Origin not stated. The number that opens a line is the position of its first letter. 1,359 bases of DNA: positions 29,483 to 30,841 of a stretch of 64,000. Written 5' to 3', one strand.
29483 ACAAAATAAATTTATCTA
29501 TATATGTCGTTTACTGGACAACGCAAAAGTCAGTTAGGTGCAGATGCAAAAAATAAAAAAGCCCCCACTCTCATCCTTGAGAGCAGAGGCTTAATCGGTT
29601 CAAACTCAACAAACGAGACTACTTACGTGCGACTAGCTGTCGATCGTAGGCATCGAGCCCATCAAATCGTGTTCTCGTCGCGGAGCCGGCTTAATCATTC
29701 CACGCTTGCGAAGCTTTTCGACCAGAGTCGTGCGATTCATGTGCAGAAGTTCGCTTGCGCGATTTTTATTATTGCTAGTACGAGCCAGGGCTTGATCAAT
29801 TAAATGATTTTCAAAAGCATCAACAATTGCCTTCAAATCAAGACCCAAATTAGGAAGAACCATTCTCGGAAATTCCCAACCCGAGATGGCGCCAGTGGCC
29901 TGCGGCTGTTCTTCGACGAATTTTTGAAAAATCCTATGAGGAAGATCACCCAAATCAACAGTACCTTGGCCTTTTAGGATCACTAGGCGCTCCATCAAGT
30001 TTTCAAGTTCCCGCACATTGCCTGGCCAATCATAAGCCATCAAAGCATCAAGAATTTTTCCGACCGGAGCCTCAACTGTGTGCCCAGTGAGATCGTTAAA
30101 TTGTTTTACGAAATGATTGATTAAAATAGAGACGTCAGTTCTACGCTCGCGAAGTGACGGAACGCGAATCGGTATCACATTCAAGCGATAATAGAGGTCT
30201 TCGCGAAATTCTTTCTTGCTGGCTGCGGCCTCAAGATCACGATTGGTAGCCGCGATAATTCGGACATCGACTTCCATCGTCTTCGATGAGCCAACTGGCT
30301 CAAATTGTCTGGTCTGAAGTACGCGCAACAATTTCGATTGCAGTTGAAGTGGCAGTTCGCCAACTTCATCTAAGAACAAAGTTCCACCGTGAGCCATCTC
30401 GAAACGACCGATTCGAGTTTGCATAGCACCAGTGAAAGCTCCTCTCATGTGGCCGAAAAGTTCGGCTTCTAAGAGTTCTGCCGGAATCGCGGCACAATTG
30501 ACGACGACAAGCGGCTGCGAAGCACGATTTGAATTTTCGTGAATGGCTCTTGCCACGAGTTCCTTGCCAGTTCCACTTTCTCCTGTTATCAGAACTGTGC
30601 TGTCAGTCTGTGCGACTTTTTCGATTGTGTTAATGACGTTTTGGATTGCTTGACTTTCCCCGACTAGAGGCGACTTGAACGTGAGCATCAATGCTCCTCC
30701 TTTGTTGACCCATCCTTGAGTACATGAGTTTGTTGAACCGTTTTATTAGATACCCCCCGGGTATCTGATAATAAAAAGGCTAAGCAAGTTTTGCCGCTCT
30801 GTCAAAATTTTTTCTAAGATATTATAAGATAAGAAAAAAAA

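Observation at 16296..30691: One co-directional 14-kb block combines two carbohydrate esterases with a complete bidirectional [NiFe]-hydrogenase and its maturation set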

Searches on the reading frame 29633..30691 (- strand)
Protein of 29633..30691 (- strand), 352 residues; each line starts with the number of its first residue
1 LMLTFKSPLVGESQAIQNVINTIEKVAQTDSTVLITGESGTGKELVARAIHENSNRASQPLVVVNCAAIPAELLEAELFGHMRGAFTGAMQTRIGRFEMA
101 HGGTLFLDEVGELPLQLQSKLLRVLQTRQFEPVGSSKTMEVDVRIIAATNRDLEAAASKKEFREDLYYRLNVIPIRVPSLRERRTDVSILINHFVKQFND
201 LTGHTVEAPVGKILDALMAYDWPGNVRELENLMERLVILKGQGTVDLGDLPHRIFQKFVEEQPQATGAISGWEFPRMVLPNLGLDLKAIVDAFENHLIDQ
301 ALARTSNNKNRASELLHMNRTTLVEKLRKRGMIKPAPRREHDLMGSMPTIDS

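Call 3: search_protein_families(library=pfam, proteins=[window:29633-30691:-])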
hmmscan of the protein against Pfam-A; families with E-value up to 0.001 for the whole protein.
window:29633-30691:- (352 aa): 8 families
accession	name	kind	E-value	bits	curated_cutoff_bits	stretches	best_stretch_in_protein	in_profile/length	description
PF00158.32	Sigma54_activat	-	1.3e-76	256.5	20.2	1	9-175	1-167/168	Sigma-54 interaction domain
PF14532.12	Sigma54_activ_2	-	4.2e-26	92.3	25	1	10-180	1-138/138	Sigma-54 interaction domain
PF25601.1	AAA_lid_14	-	2.8e-24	85.2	27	1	181-263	1-83/87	AAA+ ATPase lid domain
PF02954.25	HTH_8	-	4.3e-10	39.6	22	1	291-329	3-41/42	Bacterial regulatory protein, Fis family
PF07728.20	AAA_5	-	1e-09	38.9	22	1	33-162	2-131/139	AAA domain (dynein-related subfamily)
PF00004.35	AAA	-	1.4e-05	26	21.2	1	33-151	1-110/131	ATPase family associated with various cellular activities (AAA)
PF13191.12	AAA_16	-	4.8e-05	24.4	32.6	1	9-84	2-84/167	AAA ATPase domain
PF01078.27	Mg_chelatase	-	9.4e-05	22.3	20.3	0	88-150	93-157/207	Magnesium chelatase, subunit ChlI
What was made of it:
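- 29633..30691 (-): REC-less (PspF-like) sigma-54 enhancer-binding protein, 352 aa, with a GAFTGA loop and a C-terminal Fis-type HTH. It is not part of the downstream transcription unit. Pfam Sigma54_activat 1.3e-76 from residue 9, AAA_lid_14 and HTH_8 (call 3).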

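Call 5: search_protein_families(library=ncbifam, proteins=[window:29633-30691:-], max_evalue=0.01)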
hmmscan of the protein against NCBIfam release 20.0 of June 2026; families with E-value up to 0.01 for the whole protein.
window:29633-30691:- (352 aa): 34 families (the best 25 are shown)
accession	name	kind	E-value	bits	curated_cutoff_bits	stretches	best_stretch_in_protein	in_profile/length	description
NF041552.1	TF_PrdR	equivalog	8.9e-111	371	795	1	9-329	269-575/577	sigma-54 dependent transcriptional regulator PrdR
TIGR01817.1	nifA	equivalog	3e-109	366.2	528.85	1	6-250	195-438/534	nif-specific transcriptional activator NifA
NF003451.0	PRK05022.1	equivalog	5.5e-107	358.6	476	1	7-330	190-507/512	nitric oxide reductase transcriptional regulator NorR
TIGR01818.1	ntrC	equivalog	6.1e-106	355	558.6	1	7-329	134-462/463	nitrogen regulation protein NR(I)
NF008469.0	PRK11361.1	equivalog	6.6e-101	338.3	714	1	10-334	146-457/461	acetoacetate metabolism transcriptional regulator AtoC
NF038308.1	RNA_repair_RtcR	equivalog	2.1e-98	330.4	650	1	6-329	179-515/530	RNA repair transcriptional activator RtcR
TIGR02915.1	PEP_resp_reg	equivalog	5.5e-98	328.7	502.6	1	8-332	140-444/445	PEP-CTERM-box response regulator transcription factor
NF050807.1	TransRegFlbDCaul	equivalog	3.7e-93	312.8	750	1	7-329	118-437/454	sigma-54-dependent transcriptional regulator FlbD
NF011958.0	PRK15429.1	equivalog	2.1e-92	310.9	830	1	9-265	381-635/692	formate hydrogenlyase transcriptional activator FlhA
NF041906.1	V4R_TF_MobR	exception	2.6e-92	310.1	999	1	10-329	235-543/544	phenol degradation transcriptional regulator MobR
NF007689.0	PRK10365.1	equivalog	7.4e-88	295.2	760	1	8-328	140-440/441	sigma-54-dependent response regulator transcription factor ZraR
NF041946.1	LuxO_transreg_Vib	equivalog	3.1e-87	293.3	800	1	9-329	135-459/463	quorum-sensing sigma-54 dependent transcriptional regulator LuxO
NF051870.1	NAssimRespRegNtrX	equivalog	9.6e-87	291.7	600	1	6-332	138-452/452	nitrogen assimilation response regulator NtrX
TIGR02329.1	propionate_PrpR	equivalog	1.3e-86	291.3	499.2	1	9-328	214-525/526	propionate catabolism operon regulatory protein PrpR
TIGR02974.1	phageshock_pspF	equivalog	1.3e-85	287.5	443.55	1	9-329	1-335/336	phage shock protein operon transcriptional activator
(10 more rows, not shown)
